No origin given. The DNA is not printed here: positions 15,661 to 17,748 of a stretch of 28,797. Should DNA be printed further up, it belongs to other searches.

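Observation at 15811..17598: Ferredoxin-like Fe-S domain fused to the N-terminus of a type IV pilus/secretion ATPase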

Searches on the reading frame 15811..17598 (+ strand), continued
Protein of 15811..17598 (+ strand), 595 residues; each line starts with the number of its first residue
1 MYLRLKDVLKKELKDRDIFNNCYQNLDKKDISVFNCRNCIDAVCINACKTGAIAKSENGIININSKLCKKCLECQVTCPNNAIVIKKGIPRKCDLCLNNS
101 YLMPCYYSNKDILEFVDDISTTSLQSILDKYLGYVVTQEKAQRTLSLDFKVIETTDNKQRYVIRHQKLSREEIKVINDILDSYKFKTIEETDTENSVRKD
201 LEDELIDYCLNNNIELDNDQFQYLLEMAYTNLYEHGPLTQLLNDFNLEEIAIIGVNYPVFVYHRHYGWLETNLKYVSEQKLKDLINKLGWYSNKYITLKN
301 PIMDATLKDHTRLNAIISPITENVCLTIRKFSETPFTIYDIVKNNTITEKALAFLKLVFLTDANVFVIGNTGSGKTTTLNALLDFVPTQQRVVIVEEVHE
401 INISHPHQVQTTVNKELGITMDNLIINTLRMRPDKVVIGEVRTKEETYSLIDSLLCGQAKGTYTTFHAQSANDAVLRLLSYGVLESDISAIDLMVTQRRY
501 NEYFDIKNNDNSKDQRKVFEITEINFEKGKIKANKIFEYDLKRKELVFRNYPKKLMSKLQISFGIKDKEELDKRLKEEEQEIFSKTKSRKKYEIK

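Call 19: find_related_loci(query=A1, collection=genome_contigs, flank=10000)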
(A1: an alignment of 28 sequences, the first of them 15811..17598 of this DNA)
Query A1 (595 aa) in genome_contigs; peptide patterns used: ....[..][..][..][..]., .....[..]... (x = any residue, [..] = any of these).
600 stretches matched a pattern (row limit reached: there are more); 472 encode a relative of the query (tblastn E <= 1e-3); the best 80 are kept; 80 distinct loci.
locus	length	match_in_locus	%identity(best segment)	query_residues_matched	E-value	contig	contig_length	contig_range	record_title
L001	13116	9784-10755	37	236-565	1e-59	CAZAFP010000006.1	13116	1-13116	MAG TPA_asm: uncultured Methanosarcinales archaeon isolate binchicken_co32_262 genome assembly, contig: NODE_7924_length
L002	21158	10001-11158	34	188-573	2e-57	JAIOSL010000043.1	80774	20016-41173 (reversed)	MAG: archaeon isolate SMBSF43 bin_24_k127_1021849, whole genome shotgun sequence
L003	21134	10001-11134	32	204-580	7e-52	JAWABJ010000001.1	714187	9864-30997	MAG: Candidatus Norongarragalinales archaeon isolate JZ-4_201803_bins_88 JZ-4_201803_bins_88_scaffold_1, whole genome sh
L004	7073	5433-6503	31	196-578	2e-51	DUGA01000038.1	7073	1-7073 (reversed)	MAG TPA_asm: Candidatus Woesearchaeota archaeon isolate UBA10200 contig_197744, whole genome shotgun sequence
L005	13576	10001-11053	32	214-561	2e-50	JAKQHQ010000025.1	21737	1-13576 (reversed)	MAG: archaeon isolate USDE_metabat.173 k141_465099, whole genome shotgun sequence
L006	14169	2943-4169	32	179-579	1e-52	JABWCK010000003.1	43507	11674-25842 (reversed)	MAG: Candidatus Micrarchaeota archaeon isolate MAG_54 scaffold_699, whole genome shotgun sequence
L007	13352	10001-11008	32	236-578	3e-49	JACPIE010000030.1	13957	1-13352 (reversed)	MAG: Candidatus Woesearchaeota archaeon isolate NC_groundwater_432_Ag_B-0.1um_40_22 GD18-4_B1_scaffold_1392258, whole ge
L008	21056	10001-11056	32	216-565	2e-49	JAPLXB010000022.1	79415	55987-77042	MAG: Candidatus Micrarchaeota archaeon isolate LacPavin_0920_SED4_MAG_58_19 LacPavin_0920_SED4_scaffold_400468, whole ge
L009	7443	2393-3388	34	231-559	5e-49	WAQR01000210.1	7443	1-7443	MAG: Candidatus Hydrothermarchaeota archaeon isolate S146_76_esom k151_612296, whole genome shotgun sequence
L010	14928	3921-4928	31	236-578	2e-48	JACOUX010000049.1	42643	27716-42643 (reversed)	MAG: Candidatus Woesearchaeota archaeon isolate NC_groundwater_84_Ag_S-0.1um_40_33 S35_SO-1_scaffold_256882, whole genom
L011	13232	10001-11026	32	236-580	3e-47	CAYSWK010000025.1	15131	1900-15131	MAG TPA_asm: Candidatus Micrarchaeota archaeon isolate SRP192515_co1_84 genome assembly, contig: NODE_3769_length_15131_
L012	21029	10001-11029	31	236-577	4e-47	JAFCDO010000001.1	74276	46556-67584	Candidatus Parvarchaeota archaeon isolate Meg19_1012_Bin_507 Meg19_1012_Bin_507_scaffold_308, whole genome shotgun seque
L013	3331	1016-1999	32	236-569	1e-46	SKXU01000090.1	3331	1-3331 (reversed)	MAG: Candidatus Woesearchaeota archaeon isolate CSSed162cmB_258 CSSed16-2cmB-171455, whole genome shotgun sequence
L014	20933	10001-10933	34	238-546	1e-45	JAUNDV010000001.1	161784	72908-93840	MAG: Eubacteriales bacterium isolate S23M_St_4 NODE_16_length_161784_cov_16.936709, whole genome shotgun sequence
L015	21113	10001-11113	31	195-559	1e-45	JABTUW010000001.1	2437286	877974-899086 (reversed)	MAG: Anaerolineales bacterium isolate H5_CFX7 seq001, whole genome shotgun sequence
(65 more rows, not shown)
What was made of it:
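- Tried and rejected: The scan of GTDB genomes with alignment A1 (call 19) picked the generic motifs MRPD[RK].. and GSGKT[TS]TLN.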

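Call 21: find_encoding_contigs(protein=P0004, flank=8000, max_places=2)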
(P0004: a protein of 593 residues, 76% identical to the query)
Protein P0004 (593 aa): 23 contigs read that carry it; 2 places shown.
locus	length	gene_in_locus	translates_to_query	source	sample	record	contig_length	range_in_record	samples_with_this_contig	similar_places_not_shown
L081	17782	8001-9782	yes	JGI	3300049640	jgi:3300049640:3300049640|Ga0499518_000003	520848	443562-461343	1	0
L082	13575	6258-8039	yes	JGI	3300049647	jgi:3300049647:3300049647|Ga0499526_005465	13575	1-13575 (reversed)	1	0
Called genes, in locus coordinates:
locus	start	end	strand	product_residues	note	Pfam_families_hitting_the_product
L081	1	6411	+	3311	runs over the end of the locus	-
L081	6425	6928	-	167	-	PF03479:PCC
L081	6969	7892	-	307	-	PF13793:Pribosyltran_N, PF14572:Pribosyl_synth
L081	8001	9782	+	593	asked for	PF12838:Fer4_7 (weak), PF13247:Fer4_11, PF00437:T2SSE, PF27713:UCP018868 (weak)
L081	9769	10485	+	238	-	PF00482:T2SSF (weak)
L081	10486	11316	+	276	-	PF00482:T2SSF (weak)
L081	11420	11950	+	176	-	PF09335:VTT_dom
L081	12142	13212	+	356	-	PF21088:MS_channel_1st, PF00924:MS_channel_2nd, PF21082:MS_channel_3rd (weak)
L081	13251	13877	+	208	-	PF13489:Methyltransf_23, PF13649:Methyltransf_25, PF13847:Methyltransf_31, PF08241:Methyltransf_11, PF08242:Methyltransf_12 (weak)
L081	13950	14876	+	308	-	-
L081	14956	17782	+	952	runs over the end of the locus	PF00133:tRNA-synt_1, PF09334:tRNA-synt_1g (weak), PF13603:tRNA-synt_1_2 (faint), PF09334:tRNA-synt_1g (weak), PF08264:Anticodon_1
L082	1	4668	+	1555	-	?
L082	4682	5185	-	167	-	PF03479:PCC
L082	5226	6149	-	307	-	PF13793:Pribosyltran_N, PF14572:Pribosyl_synth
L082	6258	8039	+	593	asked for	PF12838:Fer4_7 (weak), PF13247:Fer4_11, PF00437:T2SSE, PF27713:UCP018868 (weak)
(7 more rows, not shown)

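Call 31: predict_structure(alignment_id=A2)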
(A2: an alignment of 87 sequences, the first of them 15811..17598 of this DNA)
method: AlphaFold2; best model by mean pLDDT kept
length: 595 residues; sequences in the alignment: 87
mean_pLDDT: 88.3   pTM: 0.70
mean pLDDT of the five models: 88.3, 87.8, 87.7, 85.9, 85.5
residues with pLDDT >= 90: 344; 70-90: 211; 50-70: 34; < 50: 6
segments of 3 or more residues with pLDDT < 50: 590-595
pLDDT, mean of each block of 10 residues (from residue 1): 78 76 89 88 88 84 90 92 91 88 87 74 68 86 88 89 86 88 70 77 92 88 92 91 92 95 91 93 93 88 89 93 93 81 92 97 97 92 95 92 92 88 91 94 95 88 96 97 95 96 64 85 95 97 94 96 96 95 69 40
secondary structure, 60 per line:
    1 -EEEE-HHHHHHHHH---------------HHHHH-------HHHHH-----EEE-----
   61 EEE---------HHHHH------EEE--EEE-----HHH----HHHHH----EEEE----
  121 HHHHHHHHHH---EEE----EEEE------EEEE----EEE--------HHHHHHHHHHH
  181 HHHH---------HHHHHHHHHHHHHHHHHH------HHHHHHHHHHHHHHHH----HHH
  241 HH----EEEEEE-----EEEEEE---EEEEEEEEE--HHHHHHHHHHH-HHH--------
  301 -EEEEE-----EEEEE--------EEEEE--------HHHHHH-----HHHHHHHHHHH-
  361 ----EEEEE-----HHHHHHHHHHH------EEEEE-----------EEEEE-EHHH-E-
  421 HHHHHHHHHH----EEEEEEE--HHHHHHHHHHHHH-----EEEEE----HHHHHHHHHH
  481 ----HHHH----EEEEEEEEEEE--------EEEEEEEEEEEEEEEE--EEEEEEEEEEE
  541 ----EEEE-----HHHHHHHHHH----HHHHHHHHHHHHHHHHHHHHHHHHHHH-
elements in order: E2-5 H7-15 H31-35 H43-47 E53-55 E61-63 H73-77 E84-86 E89-91 H104-108 E113-116 H121-130 E134-136 E141-144 E151-154 E159-161 H170-184 H194-211 H218-233 H238-242 E247-252 E258-263 E267-275 H278-288 E302-306 E312-316 E325-329 H338-343 H349-359 E365-369 H375-385 E392-396 E408-412 H421-430 E435-441 H444-456 E462-466 H471-480 H485-488 E493-503 E512-527 E530-540 E545-548 H554-563 H568-594
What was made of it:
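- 15811..17598 (+): Whole gene: Fe-S-domain / type IV pilus (Epd/Tad-like) assembly ATPase fusion, 595 aa. The AF2 model has mean pLDDT 88.3 (call 31).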

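Call 34: fold_search(model_id=the predicted structure, library=pdb)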
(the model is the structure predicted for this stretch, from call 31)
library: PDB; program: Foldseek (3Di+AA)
matches with E <= 10: 1575; with E <= 0.001: 224
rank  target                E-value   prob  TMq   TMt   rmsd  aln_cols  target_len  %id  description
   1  2oap_2                2.1e-34  1.00  0.61  0.71   6.3       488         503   26  Crystal structure of the archaeal secretion ATPase GspE in complex with AMP-PNP (released 2007-02-13)
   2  2oap_1                2.8e-33  1.00  0.59  0.69   5.7       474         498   28  Crystal structure of the archaeal secretion ATPase GspE in complex with AMP-PNP (released 2007-02-13)
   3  4ihq_A                1.0e-32  1.00  0.57  0.65   5.5       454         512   24  Archaellum Assembly ATPase FlaI bound to ADP (released 2013-03-06)
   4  4ii7_C                2.5e-32  1.00  0.60  0.70   4.4       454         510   24  Archaellum Assembly ATPase FlaI (released 2013-03-06)
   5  4ii7_D                1.1e-31  1.00  0.55  0.64   5.9       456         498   24  Archaellum Assembly ATPase FlaI (released 2013-03-06)
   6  4ihq_C                4.1e-31  1.00  0.62  0.71   4.0       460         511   24  Archaellum Assembly ATPase FlaI bound to ADP (released 2013-03-06)
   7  4ii7_A                8.5e-31  1.00  0.58  0.68   5.0       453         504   24  Archaellum Assembly ATPase FlaI (released 2013-03-06)
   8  8rjf_A                2.2e-30  1.00  0.56  0.76   4.8       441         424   23  TadA/CpaF with ADP (released 2024-08-14)
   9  4ii7_B                4.1e-30  1.00  0.56  0.65   5.4       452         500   24  Archaellum Assembly ATPase FlaI (released 2013-03-06)
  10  8rkd_A                1.3e-29  1.00  0.56  0.75   4.7       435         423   24  TadA/CpaF with AMPPNP (released 2024-08-14)
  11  9e24_A                2.2e-28  1.00  0.52  0.70   5.3       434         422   23  Closed structure of CpaF without nucleotides (Apo dataset) (released 2025-04-23)
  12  8rkd_B                1.4e-26  1.00  0.55  0.78   4.7       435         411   22  TadA/CpaF with AMPPNP (released 2024-08-14)
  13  3jc8_Ba               2.9e-21  1.00  0.45  0.57  12.4       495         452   17  Architectural model of the type IVa pilus machine in a piliated state (released 2016-03-16)
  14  2pt7_B                1.3e-20  1.00  0.39  0.73   3.0       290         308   28  Crystal structure of Cag VirB11 (HP0525) and an inhibitory protein (HP1451) (released 2007-11-13)
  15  1g6o_A                1.6e-20  1.00  0.39  0.70   2.9       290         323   27  CRYSTAL STRUCTURE OF THE HELICOBACTER PYLORI ATPASE, HP0525, IN COMPLEX WITH ADP (released 2001-01-24)
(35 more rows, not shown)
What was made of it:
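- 16147..16545 (+): Linker plus first N-terminal domain of the ATPase (residues 113-245). It contains the invariant G133 of the 'LG[WY]' motif, where non-fused relatives begin, and the nearly invariant C209. Foldseek aligns 454-488 columns of the 595-residue model with afGspE 2oap and FlaI (call 34).
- On T2SSE secretion/pilus ATPase superfamily (PF00437): Foldseek: 2oap E 2e-34 (TM normalised to target 0.71), 4ihq/4ii7, 8rjf (call 34).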

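Call 38: find_encoding_contigs(protein=P0099, flank=8000, max_places=2)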
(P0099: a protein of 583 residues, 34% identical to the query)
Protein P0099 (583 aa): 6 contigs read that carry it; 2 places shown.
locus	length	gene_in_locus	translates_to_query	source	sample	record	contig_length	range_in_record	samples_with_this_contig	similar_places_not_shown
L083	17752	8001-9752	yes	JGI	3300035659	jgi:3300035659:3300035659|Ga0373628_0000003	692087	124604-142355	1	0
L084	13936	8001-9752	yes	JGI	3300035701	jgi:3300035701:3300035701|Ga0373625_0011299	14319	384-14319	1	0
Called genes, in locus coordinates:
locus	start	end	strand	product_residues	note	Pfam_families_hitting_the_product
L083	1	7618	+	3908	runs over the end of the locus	-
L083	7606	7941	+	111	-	PF02643:DUF192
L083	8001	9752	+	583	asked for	PF00037:Fer4 (faint), PF12837:Fer4_6 (faint), PF12838:Fer4_7 (faint), PF13237:Fer4_10 (faint), PF25160:LdpA_Fe-S-bd (faint), PF00437:T2SSE, PF27713:UCP018868 (weak)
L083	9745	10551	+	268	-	PF00482:T2SSF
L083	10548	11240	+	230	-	PF00482:T2SSF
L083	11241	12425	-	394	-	PF13473:Cupredoxin_1 (faint), PF14321:DUF4382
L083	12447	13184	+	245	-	PF09754:PAC2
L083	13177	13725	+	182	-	PF01613:Flavin_Reduct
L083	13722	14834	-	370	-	-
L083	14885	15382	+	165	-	-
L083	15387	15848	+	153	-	-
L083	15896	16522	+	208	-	-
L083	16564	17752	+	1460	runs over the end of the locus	-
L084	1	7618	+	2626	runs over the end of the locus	-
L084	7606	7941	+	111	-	PF02643:DUF192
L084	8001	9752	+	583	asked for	PF00037:Fer4 (faint), PF12837:Fer4_6 (faint), PF12838:Fer4_7 (faint), PF13237:Fer4_10 (faint), PF25160:LdpA_Fe-S-bd (faint), PF00437:T2SSE, PF27713:UCP018868 (weak)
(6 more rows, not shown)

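Call 39: find_encoding_contigs(protein=P0057, flank=8000, max_places=2)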
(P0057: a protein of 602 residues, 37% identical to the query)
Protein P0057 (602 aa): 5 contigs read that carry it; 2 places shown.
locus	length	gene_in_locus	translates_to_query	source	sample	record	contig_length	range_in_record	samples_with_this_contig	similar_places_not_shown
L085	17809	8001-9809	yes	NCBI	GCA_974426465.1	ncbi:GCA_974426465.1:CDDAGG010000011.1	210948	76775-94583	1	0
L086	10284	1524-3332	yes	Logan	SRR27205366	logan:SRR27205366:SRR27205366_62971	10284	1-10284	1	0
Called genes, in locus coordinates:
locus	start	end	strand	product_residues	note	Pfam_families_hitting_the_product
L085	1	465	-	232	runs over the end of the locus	PF01255:Prenyltransf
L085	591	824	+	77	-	-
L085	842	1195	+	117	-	PF02643:DUF192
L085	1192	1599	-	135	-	-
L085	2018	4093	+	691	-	-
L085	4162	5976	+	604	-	-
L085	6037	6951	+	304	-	PF06745:ATPase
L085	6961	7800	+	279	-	PF13197:DUF4013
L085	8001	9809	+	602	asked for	PF12838:Fer4_7 (faint), PF00437:T2SSE, PF27713:UCP018868 (weak)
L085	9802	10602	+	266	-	PF00482:T2SSF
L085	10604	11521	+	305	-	PF00482:T2SSF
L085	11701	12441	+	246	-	PF09754:PAC2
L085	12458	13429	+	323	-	-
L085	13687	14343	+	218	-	-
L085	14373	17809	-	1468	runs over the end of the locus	-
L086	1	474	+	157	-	?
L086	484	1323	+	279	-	PF13197:DUF4013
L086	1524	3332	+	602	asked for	PF12838:Fer4_7 (faint), PF00437:T2SSE, PF27713:UCP018868 (weak)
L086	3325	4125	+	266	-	PF00482:T2SSF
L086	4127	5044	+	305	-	PF00482:T2SSF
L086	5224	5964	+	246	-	PF09754:PAC2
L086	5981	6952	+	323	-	-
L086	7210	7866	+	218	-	-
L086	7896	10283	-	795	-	?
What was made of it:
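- Checked: Their orthologues in related loci have T2SSF hits on record at E <= 1e-5 (calls 38, 39).
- ATPase plus two single-T2SSF genes are conserved in L081-L086 (calls 21, 38, 39).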

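Call 46: search_protein_representatives(alignment_id=A1)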
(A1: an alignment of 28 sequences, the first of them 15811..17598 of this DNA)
Query: 28 sequences, 586 profile positions. Proteins with E-value up to 0.001 (for the whole library): 50765; up to 1e-10: 22384; up to 1e-30: 5167. The best 150 are listed.
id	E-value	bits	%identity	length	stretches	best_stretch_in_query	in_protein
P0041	1.1e-234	796.6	-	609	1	1-574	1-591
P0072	7.9e-223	757.5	-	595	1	1-584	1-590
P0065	3.3e-220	748.8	-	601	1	5-584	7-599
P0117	1.1e-216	737.2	-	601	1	1-579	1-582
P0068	1.3e-211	720.5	-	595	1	1-578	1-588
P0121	2.2e-208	709.8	-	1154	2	123-574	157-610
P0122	6.4e-206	701.7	-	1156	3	224-526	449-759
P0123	4.6e-199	679.0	-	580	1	1-567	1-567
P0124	3.3e-193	659.7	-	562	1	1-568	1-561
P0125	4.8e-191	652.5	-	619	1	5-573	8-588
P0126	5.3e-184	629.3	-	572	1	1-571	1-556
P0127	3.7e-179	613.3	-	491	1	115-584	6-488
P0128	1.7e-177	607.8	-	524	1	1-547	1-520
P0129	8.0e-176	602.3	-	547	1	1-580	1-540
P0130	2.1e-174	597.6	-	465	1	1-453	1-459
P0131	2.4e-174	597.4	-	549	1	5-579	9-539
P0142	2.6e-158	544.4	-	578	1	3-580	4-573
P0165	8.1e-143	493.3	-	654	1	5-573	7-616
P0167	1.7e-142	492.2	-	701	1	3-576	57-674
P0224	8.8e-107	374.3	-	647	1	2-573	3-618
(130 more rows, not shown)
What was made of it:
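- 16147..16545 (+): Non-fused relatives start at profile positions about 115-160 (call 46).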

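Call 50: list_cluster_members(proteins=[P0001, P0023, P0030, P0037, P0057, P0069, P0078, P0085, P0102, P0111])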
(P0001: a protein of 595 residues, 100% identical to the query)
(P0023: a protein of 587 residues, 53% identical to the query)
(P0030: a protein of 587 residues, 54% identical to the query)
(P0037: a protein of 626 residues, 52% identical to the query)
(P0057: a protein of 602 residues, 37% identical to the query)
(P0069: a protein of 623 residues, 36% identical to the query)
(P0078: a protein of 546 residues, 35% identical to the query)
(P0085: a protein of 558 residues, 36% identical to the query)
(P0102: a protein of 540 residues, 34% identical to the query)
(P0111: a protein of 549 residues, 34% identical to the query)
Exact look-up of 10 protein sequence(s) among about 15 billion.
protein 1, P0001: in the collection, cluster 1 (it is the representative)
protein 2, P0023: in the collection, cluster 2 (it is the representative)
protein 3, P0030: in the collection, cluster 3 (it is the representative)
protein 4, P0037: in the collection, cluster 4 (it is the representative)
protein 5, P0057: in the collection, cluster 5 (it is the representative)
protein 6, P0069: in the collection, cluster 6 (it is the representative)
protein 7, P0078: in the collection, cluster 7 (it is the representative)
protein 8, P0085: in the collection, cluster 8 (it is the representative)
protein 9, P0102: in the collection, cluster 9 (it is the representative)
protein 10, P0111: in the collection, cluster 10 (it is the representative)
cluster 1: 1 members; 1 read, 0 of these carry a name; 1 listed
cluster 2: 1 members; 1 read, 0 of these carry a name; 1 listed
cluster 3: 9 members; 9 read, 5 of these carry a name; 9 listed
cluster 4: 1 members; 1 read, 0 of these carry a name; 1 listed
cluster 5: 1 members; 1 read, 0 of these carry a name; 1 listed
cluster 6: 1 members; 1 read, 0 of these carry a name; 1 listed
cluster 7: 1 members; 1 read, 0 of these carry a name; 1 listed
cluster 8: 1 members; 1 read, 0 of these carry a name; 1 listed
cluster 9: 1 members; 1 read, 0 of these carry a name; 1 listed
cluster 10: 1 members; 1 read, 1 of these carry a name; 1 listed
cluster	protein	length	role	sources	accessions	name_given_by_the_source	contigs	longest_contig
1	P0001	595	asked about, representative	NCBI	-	-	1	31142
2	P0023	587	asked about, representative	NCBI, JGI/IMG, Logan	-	-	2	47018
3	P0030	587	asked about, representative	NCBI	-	-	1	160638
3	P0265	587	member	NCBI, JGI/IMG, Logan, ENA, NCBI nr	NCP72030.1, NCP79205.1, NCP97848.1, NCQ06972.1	Flp pilus assembly complex ATPase component [archaeon]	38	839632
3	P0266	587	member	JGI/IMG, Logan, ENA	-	Flp pilus assembly CpaF family ATPase/Fe-S-cluster-containing dehydrogenase component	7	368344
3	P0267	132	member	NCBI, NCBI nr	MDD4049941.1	MAG: hypothetical protein PHX47_02925, partial [Candidatus ainarchaeum sp.] | hypothetical protein [Candidatus ainarchaeum sp.]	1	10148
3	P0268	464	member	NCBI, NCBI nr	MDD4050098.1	MAG: ATPase, T2SS/T4P/T4SS family [Candidatus ainarchaeum sp.] | ATPase, T2SS/T4P/T4SS family [Candidatus ainarchaeum sp.]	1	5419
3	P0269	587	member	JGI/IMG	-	Flp pilus assembly CpaF family ATPase/Fe-S-cluster-containing dehydrogenase component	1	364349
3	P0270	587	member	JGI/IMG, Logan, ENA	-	-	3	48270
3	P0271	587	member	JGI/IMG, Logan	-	-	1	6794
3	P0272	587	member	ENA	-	-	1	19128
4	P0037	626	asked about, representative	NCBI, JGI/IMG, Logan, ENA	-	-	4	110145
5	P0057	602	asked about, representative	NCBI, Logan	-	-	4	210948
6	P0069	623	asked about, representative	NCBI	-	-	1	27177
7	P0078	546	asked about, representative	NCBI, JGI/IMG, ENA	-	-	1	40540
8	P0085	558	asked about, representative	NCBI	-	-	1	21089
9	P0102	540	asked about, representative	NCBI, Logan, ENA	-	-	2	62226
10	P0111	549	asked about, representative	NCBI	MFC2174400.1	ATPase, T2SS/T4P/T4SS family [archaeon]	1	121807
